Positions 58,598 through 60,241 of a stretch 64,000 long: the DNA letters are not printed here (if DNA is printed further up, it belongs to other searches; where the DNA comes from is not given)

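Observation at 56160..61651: tRNA-Leu-adjacent islet with AT-rich boundary: beta-propeller/pseudo-lipase + lipase_3-PLAT + VWA operon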

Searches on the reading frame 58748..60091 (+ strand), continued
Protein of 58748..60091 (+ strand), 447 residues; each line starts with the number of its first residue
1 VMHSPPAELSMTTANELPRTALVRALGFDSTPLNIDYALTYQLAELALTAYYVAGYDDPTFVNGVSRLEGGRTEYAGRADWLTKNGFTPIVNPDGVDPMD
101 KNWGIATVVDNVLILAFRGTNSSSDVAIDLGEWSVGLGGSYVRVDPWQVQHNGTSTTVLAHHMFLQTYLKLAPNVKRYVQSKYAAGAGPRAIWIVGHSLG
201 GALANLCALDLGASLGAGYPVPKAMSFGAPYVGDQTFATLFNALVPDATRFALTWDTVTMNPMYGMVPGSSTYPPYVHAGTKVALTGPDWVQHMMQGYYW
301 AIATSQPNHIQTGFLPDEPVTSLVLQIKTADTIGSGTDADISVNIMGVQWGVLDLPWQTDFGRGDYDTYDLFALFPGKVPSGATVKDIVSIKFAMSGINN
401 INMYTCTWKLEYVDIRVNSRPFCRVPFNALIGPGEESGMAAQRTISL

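Call 18: find_encoding_contigs(protein=P0008, flank=10000, max_places=4)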
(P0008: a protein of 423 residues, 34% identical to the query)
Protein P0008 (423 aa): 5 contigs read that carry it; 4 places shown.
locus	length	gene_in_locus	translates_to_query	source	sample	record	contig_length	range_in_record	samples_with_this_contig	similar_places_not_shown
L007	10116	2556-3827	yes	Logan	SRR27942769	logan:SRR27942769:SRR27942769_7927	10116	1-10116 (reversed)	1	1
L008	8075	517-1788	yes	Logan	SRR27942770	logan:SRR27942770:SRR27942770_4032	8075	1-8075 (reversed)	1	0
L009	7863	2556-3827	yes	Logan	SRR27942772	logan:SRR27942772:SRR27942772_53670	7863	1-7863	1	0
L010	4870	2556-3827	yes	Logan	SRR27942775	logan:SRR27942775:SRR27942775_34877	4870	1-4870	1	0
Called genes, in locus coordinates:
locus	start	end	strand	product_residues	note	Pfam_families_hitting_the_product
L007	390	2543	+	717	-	PF25293:Beta-prop_EMC1_N (faint), PF01011:PQQ (faint), PF13570:Beta-prop_ACSF4, PF13360:PQQ_2, PF13570:Beta-prop_ACSF4, PF13360:PQQ_2, PF01764:Lipase_3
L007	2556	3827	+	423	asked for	PF01764:Lipase_3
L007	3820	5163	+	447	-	PF00092:VWA (faint), PF13519:VWA_2 (weak)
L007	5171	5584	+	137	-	-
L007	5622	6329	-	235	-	-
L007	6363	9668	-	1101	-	PF12770:CHAT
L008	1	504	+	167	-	?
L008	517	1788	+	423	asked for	PF01764:Lipase_3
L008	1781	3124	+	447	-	PF00092:VWA (weak), PF13519:VWA_2 (weak)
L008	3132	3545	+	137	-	-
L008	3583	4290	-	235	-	-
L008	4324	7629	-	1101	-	PF12770:CHAT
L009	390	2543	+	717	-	PF25293:Beta-prop_EMC1_N (faint), PF01011:PQQ (faint), PF13570:Beta-prop_ACSF4, PF13360:PQQ_2, PF13570:Beta-prop_ACSF4, PF13360:PQQ_2, PF01764:Lipase_3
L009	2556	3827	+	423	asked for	PF01764:Lipase_3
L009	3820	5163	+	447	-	PF00092:VWA (weak), PF13519:VWA_2 (weak)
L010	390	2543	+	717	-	PF25293:Beta-prop_EMC1_N (faint), PF01011:PQQ (faint), PF13570:Beta-prop_ACSF4, PF13360:PQQ_2, PF13570:Beta-prop_ACSF4, PF13360:PQQ_2, PF01764:Lipase_3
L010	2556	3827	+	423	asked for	PF01764:Lipase_3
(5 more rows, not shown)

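Call 40: search_solved_structures(query=A2, max_evalue=0.01, show_alignments=1)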
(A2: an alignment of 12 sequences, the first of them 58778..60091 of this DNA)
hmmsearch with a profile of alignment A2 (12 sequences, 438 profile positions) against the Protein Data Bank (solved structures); distinct sequences matched with E-value up to 0.01: 57.
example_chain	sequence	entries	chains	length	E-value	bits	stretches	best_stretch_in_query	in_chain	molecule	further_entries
6qpr_A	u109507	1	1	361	1e-20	77.3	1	104-253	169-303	Lipase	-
6qpp_A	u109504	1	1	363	1.1e-20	77.2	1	106-253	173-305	Lipase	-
5tgl_A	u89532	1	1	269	2e-20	76.3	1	104-253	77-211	LIPASE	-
4tgl_A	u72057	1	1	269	2e-20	76.3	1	104-253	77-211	TRIACYL-GLYCEROL ACYLHYDROLASE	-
1tgl_A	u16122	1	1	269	2e-20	76.3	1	104-253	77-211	TRIACYL-GLYCEROL ACYLHYDROLASE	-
3tgl_A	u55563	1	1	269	6.7e-20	74.6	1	104-253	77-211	TRIACYL-GLYCEROL ACYLHYDROLASE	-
6a0w_A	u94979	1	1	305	2.3e-19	72.8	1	98-253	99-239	Lipase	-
1dt3_A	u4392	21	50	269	1.2e-18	70.4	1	147-281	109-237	LIPASE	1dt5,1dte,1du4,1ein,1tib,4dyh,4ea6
37cb_A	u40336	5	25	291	1.4e-18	70.2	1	147-281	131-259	Lipase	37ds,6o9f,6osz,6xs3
1lgy_A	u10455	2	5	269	1.4e-18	70.2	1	99-271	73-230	TRIACYLGLYCEROL LIPASE | LIPASE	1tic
37bv_A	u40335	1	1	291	1.5e-18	70.1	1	147-281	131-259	Lipase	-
5ap9_A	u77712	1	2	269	1.5e-18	70.1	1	147-281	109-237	LIPASE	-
1gt6_A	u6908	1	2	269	9.8e-18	67.4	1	147-281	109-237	Lipase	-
5ch8_A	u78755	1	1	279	9.9e-18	67.4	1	86-266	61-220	Mono- and diacylglycerol lipase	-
1tia_A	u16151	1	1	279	1.2e-17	67.1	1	86-263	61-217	LIPASE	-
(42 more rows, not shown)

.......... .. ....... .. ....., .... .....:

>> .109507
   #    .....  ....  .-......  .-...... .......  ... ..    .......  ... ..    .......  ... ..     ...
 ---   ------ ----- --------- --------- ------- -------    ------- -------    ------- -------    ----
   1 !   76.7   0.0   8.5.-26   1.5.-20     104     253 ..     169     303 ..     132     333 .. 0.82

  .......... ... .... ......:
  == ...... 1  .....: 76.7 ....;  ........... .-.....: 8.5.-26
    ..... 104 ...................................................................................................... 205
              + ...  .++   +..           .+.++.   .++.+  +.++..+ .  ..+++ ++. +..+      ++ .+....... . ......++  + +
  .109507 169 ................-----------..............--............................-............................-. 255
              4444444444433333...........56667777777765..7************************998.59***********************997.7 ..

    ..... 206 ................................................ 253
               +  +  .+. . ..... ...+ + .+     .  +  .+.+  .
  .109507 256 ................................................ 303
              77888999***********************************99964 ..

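Call 59: search_protein_families(library=pfam, proteins=[L006:4239-6200:+, L006:359-1909:-, L007:5171-5584:+, L007:5622-6329:-], max_evalue=0.01)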
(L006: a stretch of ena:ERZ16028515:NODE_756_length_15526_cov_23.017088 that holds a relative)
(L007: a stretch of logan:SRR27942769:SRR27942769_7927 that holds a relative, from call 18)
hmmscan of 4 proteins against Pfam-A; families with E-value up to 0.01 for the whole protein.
L006:4239-6200:+ (653 aa): 3 families
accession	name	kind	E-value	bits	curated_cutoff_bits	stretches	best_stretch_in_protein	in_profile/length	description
PF00561.26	Abhydrolase_1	-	3.1e-05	24.2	25.8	1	349-484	1-103/245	alpha/beta hydrolase fold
PF12697.13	Abhydrolase_6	-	0.00018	22.7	26.3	1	351-528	1-135/217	Alpha/beta hydrolase family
PF12146.15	Hydrolase_4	-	0.00044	20.1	27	1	350-485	6-114/239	Serine aminopeptidase, S33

L006:359-1909:- (516 aa): 0 families

L007:5171-5584:+ (137 aa): 0 families

L007:5622-6329:- (235 aa): 0 families

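Call 60: search_protein_families(library=padloc, proteins=[L006:4239-6200:+, L007:6363-9668:-], max_evalue=0.01)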
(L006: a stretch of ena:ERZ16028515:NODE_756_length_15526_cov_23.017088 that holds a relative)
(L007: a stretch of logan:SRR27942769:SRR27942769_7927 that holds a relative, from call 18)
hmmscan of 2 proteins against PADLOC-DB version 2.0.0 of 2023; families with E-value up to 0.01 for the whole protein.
L006:4239-6200:+ (653 aa): 0 families

L007:6363-9668:- (1101 aa): 0 families

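Call 65: search_protein_families(library=pfam, proteins=[L004:7209-7586:+], max_evalue=1)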
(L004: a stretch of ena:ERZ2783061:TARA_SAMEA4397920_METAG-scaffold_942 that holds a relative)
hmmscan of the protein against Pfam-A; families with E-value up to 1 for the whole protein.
L004:7209-7586:+ (125 aa): 5 families
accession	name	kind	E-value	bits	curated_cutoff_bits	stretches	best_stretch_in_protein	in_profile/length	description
PF01381.28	HTH_3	-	2e-12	47.3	23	1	19-73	1-55/55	Helix-turn-helix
PF13560.12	HTH_31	-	3.5e-10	40.5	27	1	16-71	3-59/64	Helix-turn-helix domain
PF13443.12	HTH_26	-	0.0098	16.6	22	1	26-74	9-58/63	Cro/C1-type HTH DNA-binding domain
PF00157.23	Pou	-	0.14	12.5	27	1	17-41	11-35/72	Pou domain - N-terminal to homeobox domain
PF12844.13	HTH_19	-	0.15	12.4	30.2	1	16-69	1-54/64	Helix-turn-helix domain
